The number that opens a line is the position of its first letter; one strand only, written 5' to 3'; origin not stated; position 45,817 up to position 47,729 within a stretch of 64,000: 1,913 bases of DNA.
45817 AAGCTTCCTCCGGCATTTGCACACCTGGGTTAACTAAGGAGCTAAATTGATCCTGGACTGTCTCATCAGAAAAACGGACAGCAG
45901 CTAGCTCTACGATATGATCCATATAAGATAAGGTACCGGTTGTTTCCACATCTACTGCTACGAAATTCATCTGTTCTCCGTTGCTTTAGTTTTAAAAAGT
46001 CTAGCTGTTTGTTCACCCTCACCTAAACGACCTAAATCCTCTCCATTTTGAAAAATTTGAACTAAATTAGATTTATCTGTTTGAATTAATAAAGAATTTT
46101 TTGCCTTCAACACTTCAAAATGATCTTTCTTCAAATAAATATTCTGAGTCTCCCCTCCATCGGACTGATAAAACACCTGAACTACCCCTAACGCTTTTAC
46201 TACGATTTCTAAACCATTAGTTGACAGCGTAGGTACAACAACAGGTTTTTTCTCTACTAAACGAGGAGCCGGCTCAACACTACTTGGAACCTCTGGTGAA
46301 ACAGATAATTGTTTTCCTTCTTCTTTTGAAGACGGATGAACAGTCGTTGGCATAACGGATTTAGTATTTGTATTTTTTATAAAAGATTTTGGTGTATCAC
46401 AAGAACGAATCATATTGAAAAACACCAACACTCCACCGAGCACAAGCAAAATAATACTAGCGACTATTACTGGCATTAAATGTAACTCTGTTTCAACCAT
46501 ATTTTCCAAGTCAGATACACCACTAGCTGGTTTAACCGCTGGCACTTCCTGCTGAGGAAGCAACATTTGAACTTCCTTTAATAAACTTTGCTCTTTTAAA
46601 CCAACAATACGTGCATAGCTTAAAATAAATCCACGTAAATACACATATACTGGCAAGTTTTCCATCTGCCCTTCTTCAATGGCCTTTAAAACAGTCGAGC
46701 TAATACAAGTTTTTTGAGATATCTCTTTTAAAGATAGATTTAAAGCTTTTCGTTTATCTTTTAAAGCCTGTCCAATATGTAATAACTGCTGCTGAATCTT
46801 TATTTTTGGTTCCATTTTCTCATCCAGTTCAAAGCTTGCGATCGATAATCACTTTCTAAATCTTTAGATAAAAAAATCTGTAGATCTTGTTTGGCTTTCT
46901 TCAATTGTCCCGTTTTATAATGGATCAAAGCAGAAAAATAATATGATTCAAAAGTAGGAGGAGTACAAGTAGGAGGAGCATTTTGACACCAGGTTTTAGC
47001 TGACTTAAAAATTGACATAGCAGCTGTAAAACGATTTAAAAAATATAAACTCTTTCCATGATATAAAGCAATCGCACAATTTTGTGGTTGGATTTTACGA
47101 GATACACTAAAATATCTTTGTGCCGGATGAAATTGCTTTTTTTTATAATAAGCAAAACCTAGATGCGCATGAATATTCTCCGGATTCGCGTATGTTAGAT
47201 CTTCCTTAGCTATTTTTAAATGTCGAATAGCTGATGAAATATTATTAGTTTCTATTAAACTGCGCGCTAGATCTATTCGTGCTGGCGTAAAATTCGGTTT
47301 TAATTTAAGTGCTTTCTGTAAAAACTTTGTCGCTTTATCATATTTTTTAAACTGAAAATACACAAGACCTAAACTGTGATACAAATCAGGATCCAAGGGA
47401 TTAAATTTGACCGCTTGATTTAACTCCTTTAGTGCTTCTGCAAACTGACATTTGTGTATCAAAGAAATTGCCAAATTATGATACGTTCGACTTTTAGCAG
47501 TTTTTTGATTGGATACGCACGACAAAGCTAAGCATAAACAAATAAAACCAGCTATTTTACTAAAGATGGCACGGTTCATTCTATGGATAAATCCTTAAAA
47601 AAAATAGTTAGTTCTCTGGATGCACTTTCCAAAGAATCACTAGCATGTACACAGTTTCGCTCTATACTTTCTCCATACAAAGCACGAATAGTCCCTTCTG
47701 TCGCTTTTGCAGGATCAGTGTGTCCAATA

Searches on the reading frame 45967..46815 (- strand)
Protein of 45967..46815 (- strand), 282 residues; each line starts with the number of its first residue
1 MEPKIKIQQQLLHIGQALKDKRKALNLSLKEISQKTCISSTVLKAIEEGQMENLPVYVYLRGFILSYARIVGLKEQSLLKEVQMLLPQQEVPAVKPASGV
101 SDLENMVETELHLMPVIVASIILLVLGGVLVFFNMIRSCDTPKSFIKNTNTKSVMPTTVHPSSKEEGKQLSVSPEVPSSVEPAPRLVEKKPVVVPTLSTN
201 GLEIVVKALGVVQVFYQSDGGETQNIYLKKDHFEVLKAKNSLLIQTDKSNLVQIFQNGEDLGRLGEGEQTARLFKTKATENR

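Call 74: search_protein_families(library=pfam, proteins=[window:45967-46815:-], max_evalue=0.001)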
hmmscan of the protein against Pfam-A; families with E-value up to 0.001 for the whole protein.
window:45967-46815:- (282 aa): 3 families
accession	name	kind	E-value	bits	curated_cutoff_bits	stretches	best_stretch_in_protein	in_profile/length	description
PF13413.12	HTH_25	-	1.5e-18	66.8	24.6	1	18-77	2-61/62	Helix-turn-helix domain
PF12844.13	HTH_19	-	4.3e-07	30.2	30.2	1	15-81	1-61/64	Helix-turn-helix domain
PF01381.28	HTH_3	-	0.00014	22.3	23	1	18-50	1-33/55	Helix-turn-helix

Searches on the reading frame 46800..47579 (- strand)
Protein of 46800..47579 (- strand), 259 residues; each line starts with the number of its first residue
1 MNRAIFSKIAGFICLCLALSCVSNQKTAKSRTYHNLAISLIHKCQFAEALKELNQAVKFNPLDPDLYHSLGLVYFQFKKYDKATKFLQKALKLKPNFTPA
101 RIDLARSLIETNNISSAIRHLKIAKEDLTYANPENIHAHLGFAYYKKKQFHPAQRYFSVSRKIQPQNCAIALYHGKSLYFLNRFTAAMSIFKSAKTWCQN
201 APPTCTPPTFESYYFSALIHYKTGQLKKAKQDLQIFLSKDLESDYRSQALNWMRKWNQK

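Call 74: search_protein_families(library=pfam, proteins=[window:46800-47579:-], max_evalue=0.001)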
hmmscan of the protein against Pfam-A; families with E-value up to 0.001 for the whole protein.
window:46800-47579:- (259 aa): 21 families
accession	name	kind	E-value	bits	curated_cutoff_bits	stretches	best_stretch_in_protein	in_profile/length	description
PF07719.23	TPR_2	-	5.9e-24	82.6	27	2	64-96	1-33/34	Tetratricopeptide repeat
PF13181.12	TPR_8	-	4.9e-18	64.1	25.7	1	65-96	2-33/34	Tetratricopeptide repeat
PF00515.34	TPR_1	-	3.2e-17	62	27.8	1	65-97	2-34/34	Tetratricopeptide repeat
PF14559.12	TPR_19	-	2.5e-16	60.2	25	1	75-122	2-49/68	Tetratricopeptide repeat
PF12895.13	ANAPC3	-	9.4e-14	51.9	27.2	1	44-122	3-80/82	Anaphase-promoting complex, cyclosome, subunit 3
PF13424.12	TPR_12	-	6.9e-13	49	30.1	1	31-94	4-75/77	Tetratricopeptide repeat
PF13414.12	TPR_11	-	7.4e-13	48.4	26.8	1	45-76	9-40/42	TPR repeat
PF13428.12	TPR_14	-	2.5e-11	43.5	23.5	1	64-106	1-43/44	Tetratricopeptide repeat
PF13431.12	TPR_17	-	3.6e-10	39.7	24.4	1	54-83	3-32/34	Tetratricopeptide repeat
PF13371.12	TPR_9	-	6.5e-10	39.3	35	1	41-109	6-72/73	Tetratricopeptide repeat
PF13374.12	TPR_10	-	8e-09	35.7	27.5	0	67-93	5-31/42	Tetratricopeptide repeat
PF13432.12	TPR_16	-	1.9e-08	35.1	32.7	1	45-96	12-63/65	Tetratricopeptide repeat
PF23914.1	TPR_CcmH_CycH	-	5.1e-08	33.3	42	1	59-167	45-154/158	Cytochrome c-type biogenesis protein H TPR domain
PF25062.1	ARM_TT21_N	-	9.8e-08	32.4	40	0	48-97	80-134/222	Tetratricopeptide repeat protein 21 N-terminal ARM repeat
PF13174.12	TPR_6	-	1.3e-07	32.2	26.3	0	70-93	6-29/33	Tetratricopeptide repeat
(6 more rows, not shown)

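Call 88: search_protein_families(library=ncbifam, proteins=[window:46800-47579:-], max_evalue=0.01)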
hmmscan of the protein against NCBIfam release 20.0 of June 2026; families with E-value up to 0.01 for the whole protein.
window:46800-47579:- (259 aa): 27 families (the best 25 are shown)
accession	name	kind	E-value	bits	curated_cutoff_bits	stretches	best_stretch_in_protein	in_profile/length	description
NF033762.1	social_mot_Tgl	equivalog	3.4e-20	72.4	225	1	23-234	24-228/252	social motility TPR repeat lipoprotein Tgl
TIGR02521.1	type_IV_pilW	equivalog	2.1e-18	66.8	154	1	26-182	27-182/234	type IV pilus biogenesis/stability protein PilW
NF040959.1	MamA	equivalog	5.5e-17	61.9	200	1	19-126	94-201/204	magnetosome protein MamA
TIGR02917.1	PEP_TPR_lipo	equivalog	1.8e-16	59.2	312.2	1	35-197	436-596/899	XrtA/PEP-CTERM system TPR-repeat protein PrsT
NF033758.1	gliding_GltE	equivalog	2.6e-14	53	225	1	33-175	191-331/411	adventurous gliding motility TPR repeat lipoprotein GltE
TIGR00540.1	TPR_hemY_coli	hypoth_equivalog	2.6e-11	42.9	142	1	32-120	299-381/385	heme biosynthesis-associated TPR protein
TIGR02552.1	LcrH_SycD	equivalog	7.6e-11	41.9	104.8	2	31-125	19-113/136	SycD/LcrH family type III secretion system chaperone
NF047371.1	FlcA_CTERM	equivalog_domain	1e-09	37.5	300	2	110-194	451-533/646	periplasmic flagellar collar protein FlcA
NF008391.2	PRK11189.1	equivalog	7.5e-09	35.5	250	1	51-120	86-155/297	lipoprotein NlpI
NF052415.1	T3SS_chap_SctY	equivalog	5e-08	33.4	70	1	63-143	5-86/106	type III secretion apparatus assembly chaperone SctY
TIGR00990.1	3a0801s09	subfamily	1.4e-07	30.6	757.25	1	32-125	367-460/615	mitochondrial import receptor subunit TOM70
NF008520.0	PRK11447.1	equivalog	6.9e-07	27.4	858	1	37-120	276-357/1157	cellulose synthase complex outer membrane protein BcsC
NF033920.0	C39_PA2778_fam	equivalog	1.8e-06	27.5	150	1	23-124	149-250/255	PA2778 family cysteine peptidase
NF047558.1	TPR_END_plus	domain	3e-06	27.1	32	0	33-62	2-31/56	TPR end-of-group domain-containing protein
NF040561.1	PrimPol_Msp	equivalog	4.1e-06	25.6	200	1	42-160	3-119/515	CRISPR-associated primase-polymerase type A1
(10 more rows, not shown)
